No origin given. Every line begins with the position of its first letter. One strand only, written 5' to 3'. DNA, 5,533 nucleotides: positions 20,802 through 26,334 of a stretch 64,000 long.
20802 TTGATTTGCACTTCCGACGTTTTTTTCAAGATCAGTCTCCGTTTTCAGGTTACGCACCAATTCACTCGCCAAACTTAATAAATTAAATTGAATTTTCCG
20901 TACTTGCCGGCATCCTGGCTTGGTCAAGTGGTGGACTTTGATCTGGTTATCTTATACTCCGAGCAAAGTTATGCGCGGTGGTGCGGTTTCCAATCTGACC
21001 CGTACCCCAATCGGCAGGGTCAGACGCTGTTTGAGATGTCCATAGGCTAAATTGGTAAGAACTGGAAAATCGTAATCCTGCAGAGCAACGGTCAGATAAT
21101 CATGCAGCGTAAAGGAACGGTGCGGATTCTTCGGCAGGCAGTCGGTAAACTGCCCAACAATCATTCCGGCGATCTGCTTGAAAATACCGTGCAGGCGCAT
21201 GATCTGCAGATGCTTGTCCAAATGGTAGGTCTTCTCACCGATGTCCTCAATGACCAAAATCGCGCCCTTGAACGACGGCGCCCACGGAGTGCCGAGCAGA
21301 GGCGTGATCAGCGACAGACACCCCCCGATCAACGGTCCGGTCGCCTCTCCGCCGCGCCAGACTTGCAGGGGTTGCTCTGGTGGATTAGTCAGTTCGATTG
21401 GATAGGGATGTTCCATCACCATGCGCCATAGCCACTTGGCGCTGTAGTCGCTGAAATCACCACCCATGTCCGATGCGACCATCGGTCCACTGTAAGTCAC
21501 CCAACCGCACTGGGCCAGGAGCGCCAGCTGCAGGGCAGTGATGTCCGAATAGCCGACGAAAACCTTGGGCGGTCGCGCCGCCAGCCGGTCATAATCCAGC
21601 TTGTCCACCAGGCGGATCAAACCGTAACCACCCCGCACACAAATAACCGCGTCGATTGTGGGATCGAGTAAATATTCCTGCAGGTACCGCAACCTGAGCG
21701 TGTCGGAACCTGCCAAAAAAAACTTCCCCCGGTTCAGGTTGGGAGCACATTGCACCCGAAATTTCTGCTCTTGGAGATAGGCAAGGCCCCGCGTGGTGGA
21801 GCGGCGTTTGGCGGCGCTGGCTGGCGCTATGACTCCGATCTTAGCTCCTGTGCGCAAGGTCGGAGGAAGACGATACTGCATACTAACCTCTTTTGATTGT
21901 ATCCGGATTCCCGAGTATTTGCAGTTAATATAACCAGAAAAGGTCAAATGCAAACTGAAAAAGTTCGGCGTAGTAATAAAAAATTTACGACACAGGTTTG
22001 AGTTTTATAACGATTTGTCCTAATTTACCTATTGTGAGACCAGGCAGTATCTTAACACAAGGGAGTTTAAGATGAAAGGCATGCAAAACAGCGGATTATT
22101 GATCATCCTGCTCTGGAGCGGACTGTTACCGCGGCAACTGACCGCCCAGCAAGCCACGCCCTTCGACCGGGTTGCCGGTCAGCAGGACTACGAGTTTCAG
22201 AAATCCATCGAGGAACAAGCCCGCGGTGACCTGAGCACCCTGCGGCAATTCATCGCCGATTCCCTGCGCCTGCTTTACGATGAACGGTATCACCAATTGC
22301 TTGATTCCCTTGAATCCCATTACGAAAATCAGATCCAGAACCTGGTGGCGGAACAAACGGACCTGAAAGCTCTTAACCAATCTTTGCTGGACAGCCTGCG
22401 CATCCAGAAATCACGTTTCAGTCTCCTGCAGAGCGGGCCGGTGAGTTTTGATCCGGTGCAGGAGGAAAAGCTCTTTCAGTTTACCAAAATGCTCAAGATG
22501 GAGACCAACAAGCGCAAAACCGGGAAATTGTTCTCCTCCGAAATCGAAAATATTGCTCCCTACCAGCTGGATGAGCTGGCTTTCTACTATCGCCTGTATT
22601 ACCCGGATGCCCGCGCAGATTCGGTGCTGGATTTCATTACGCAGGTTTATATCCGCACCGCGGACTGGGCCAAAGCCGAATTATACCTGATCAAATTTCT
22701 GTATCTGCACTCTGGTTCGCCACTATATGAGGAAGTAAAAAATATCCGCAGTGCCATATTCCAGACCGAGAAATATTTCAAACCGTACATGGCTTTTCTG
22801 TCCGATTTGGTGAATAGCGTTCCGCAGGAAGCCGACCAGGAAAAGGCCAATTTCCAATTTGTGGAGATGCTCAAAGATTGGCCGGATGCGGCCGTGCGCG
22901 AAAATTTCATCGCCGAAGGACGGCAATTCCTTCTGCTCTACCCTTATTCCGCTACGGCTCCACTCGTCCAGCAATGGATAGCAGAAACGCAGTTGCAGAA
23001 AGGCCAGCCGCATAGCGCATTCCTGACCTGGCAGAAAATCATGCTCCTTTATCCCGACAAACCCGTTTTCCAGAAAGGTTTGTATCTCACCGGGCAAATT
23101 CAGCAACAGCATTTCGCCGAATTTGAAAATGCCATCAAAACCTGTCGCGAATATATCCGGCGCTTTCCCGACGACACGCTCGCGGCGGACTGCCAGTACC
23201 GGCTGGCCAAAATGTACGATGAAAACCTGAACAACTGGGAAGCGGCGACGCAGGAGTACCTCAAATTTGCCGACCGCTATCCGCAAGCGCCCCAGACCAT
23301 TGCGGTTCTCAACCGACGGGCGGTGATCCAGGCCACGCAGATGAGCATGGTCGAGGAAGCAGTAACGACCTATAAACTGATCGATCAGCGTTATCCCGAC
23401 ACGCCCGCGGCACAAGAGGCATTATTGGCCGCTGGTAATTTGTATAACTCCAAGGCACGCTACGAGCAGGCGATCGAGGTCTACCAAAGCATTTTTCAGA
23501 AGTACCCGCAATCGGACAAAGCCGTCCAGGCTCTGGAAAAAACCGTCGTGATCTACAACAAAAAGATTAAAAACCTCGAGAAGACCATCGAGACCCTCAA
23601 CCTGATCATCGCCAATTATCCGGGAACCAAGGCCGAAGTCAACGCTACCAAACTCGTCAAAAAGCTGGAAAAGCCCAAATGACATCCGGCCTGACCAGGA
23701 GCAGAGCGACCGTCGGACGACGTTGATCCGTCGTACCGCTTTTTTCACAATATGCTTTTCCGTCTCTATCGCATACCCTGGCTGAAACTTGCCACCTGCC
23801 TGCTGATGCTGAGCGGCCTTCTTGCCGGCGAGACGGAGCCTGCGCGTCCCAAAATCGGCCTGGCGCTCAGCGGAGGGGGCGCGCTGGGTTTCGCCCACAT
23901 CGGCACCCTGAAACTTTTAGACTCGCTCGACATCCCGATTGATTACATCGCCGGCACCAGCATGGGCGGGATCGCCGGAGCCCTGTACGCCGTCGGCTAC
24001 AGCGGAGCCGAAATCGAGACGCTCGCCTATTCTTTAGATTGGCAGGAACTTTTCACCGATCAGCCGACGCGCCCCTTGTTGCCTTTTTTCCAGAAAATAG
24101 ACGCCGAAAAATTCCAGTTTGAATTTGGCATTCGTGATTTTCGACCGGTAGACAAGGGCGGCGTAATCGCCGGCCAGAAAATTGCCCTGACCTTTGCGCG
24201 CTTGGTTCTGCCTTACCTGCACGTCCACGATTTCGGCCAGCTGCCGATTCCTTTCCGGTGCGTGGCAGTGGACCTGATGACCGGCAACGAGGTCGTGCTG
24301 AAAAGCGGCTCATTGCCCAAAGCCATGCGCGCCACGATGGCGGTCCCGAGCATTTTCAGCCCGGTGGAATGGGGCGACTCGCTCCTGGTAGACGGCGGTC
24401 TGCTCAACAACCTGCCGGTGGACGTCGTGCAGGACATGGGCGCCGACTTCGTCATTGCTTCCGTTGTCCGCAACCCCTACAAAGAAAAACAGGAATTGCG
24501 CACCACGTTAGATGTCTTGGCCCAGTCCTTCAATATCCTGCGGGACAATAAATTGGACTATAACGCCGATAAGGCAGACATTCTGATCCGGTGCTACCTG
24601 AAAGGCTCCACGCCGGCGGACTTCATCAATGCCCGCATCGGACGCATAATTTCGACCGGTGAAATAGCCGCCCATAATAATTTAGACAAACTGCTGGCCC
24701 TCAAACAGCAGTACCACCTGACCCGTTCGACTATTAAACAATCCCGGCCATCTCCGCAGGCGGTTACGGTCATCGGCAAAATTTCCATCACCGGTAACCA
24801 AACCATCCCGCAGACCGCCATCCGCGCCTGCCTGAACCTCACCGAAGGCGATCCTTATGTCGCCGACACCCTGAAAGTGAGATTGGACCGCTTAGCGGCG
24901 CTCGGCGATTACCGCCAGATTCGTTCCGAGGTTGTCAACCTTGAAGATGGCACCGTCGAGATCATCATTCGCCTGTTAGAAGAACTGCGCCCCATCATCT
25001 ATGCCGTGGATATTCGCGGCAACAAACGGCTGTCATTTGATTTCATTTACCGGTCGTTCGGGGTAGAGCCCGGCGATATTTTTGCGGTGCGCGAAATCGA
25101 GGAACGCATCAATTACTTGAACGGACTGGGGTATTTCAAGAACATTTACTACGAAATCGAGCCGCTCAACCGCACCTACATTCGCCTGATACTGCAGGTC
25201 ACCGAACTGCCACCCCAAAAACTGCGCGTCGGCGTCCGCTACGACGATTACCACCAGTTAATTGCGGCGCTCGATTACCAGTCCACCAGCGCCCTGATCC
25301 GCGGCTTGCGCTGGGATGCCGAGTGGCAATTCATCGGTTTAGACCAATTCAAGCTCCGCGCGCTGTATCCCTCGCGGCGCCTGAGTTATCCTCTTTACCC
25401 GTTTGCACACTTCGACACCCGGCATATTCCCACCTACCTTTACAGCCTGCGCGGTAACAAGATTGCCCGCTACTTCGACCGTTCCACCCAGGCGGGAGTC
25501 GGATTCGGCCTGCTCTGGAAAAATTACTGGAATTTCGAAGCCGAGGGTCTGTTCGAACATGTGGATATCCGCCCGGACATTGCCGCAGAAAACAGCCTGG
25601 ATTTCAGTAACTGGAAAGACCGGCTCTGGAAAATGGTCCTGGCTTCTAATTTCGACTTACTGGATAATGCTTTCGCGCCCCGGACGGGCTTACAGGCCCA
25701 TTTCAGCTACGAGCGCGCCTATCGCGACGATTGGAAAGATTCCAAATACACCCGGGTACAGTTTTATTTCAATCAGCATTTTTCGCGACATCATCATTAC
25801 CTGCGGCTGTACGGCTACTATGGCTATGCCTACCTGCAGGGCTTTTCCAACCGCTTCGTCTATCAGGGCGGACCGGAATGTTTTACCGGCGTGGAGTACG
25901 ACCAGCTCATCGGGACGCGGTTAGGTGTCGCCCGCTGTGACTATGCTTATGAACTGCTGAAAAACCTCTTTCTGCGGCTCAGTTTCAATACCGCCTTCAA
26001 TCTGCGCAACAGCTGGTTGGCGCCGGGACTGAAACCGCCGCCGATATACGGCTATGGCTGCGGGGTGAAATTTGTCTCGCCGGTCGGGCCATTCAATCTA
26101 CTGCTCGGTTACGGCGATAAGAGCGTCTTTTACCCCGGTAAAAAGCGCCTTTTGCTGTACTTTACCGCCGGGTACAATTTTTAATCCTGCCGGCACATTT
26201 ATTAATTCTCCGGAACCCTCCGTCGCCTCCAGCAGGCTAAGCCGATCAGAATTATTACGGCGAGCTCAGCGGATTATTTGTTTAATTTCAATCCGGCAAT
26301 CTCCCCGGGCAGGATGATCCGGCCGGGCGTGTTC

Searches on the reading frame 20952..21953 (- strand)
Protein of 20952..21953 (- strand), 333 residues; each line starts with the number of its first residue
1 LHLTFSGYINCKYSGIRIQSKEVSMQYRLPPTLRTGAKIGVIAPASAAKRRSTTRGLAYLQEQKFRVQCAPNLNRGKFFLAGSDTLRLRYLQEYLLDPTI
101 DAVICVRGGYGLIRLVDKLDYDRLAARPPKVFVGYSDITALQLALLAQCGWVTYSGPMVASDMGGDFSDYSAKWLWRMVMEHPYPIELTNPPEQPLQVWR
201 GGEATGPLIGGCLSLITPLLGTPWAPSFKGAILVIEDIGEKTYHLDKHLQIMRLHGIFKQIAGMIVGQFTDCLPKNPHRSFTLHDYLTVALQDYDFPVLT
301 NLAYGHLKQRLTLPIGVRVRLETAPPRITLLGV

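Call 8: search_protein_families(library=pfam, proteins=[window:20952-21953:-], max_evalue=0.00001)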
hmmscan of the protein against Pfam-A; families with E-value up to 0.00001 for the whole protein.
window:20952-21953:- (333 aa): 2 families
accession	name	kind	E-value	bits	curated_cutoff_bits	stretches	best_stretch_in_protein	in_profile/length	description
PF17676.7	Peptidase_S66C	-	4.8e-34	118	23.7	1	205-321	1-120/120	LD-carboxypeptidase C-terminal domain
PF02016.21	Peptidase_S66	-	5e-34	117.5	25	1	39-156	1-121/121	LD-carboxypeptidase N-terminal domain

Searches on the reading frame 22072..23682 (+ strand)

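Call 8: search_protein_families(library=pfam, proteins=[window:22072-23682:+], max_evalue=0.00001)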
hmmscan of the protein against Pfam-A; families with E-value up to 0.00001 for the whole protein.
window:22072-23682:+ (536 aa): 3 families
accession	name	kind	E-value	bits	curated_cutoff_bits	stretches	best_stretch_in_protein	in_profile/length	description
PF13174.12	TPR_6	-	1.1e-19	70.1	26.3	0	449-481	1-33/33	Tetratricopeptide repeat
PF13428.12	TPR_14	-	7.2e-11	42.1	23.5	0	449-488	2-41/44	Tetratricopeptide repeat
PF13525.12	YfiO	-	1.1e-07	32.3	25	0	288-417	33-165/203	Outer membrane lipoprotein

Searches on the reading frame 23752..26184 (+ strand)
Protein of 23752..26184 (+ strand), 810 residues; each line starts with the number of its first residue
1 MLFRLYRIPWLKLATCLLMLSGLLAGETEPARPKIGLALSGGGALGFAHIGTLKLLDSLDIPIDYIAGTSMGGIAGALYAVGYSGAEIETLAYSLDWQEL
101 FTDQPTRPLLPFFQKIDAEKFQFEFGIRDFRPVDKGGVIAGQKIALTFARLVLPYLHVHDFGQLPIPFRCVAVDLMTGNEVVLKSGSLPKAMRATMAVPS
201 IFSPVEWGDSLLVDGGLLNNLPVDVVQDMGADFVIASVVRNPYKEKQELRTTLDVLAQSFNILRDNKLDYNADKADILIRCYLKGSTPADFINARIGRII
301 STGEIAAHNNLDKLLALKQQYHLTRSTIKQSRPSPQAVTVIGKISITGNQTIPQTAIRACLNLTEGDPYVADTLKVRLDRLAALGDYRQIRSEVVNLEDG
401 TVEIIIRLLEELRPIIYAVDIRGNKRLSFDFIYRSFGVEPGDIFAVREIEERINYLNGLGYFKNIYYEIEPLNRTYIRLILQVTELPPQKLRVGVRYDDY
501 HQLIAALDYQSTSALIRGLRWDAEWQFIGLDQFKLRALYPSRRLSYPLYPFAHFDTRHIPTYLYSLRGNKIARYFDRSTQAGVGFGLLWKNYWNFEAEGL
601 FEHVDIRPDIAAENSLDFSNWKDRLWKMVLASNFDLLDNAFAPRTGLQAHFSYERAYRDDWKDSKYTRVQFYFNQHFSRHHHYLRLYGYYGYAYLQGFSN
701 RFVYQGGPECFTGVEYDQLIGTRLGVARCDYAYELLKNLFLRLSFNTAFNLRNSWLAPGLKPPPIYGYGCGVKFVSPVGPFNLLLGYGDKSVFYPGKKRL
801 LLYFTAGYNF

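Call 8: search_protein_families(library=pfam, proteins=[window:23752-26184:+], max_evalue=0.00001)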
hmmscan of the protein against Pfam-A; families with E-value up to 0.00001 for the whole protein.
window:23752-26184:+ (810 aa): 3 families
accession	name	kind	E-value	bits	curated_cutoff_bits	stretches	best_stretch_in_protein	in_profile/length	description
PF01734.28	Patatin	-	5.1e-29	102.3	27.7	1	37-225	1-189/191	Patatin-like phospholipase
PF07244.20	POTRA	-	1.1e-14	55.3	21.3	1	416-485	3-78/79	Surface antigen variable number repeat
PF01103.29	Omp85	-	1.6e-07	31.6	24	1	569-808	52-323/325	Omp85 superfamily domain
